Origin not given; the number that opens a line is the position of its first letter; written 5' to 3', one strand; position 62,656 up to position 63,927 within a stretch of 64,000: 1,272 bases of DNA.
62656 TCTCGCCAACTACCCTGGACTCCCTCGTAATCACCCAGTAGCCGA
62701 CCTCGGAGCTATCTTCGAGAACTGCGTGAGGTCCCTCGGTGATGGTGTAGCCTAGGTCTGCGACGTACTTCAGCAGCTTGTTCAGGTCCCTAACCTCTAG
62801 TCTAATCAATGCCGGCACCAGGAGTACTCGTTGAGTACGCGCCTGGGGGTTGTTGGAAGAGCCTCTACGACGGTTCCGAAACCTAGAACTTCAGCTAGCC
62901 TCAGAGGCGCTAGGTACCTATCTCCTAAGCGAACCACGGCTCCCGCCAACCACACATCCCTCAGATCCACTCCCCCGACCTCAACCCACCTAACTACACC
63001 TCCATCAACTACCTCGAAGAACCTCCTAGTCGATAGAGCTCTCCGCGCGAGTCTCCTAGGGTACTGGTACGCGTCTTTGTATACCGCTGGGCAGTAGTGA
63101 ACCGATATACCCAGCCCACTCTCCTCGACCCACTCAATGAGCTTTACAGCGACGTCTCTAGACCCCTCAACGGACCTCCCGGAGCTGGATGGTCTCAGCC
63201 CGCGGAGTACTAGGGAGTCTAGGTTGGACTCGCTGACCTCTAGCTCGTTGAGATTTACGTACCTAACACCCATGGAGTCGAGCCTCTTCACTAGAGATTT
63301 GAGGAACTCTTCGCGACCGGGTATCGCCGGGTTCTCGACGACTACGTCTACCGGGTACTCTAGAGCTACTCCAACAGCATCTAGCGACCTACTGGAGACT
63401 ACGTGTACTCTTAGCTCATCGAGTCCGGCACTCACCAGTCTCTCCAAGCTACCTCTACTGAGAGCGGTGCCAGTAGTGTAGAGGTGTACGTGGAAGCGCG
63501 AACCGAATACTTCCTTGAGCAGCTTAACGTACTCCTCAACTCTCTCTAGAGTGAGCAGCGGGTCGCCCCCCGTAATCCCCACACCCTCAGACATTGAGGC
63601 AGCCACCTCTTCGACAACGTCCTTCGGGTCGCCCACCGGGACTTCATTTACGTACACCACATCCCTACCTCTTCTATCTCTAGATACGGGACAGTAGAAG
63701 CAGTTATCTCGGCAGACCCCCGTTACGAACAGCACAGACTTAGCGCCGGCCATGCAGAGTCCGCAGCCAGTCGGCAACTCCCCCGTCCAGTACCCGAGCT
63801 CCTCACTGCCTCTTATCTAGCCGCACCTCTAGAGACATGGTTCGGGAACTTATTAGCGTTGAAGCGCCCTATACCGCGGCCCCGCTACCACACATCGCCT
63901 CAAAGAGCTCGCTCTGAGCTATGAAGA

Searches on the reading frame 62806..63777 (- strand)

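Call 81: search_protein_families(library=pfam, proteins=[window:62806-63777:-], max_evalue=0.0001)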
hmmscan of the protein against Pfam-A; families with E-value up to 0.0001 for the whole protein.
window:62806-63777:- (323 aa): 2 families
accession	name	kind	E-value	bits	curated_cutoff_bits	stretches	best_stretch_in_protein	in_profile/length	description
PF04055.27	Radical_SAM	-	2.6e-14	54.2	29.5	1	18-126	3-109/166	Radical SAM superfamily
PF13353.11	Fer4_12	-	1.6e-05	25.7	22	1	11-108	5-96/137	4Fe-4S single cluster domain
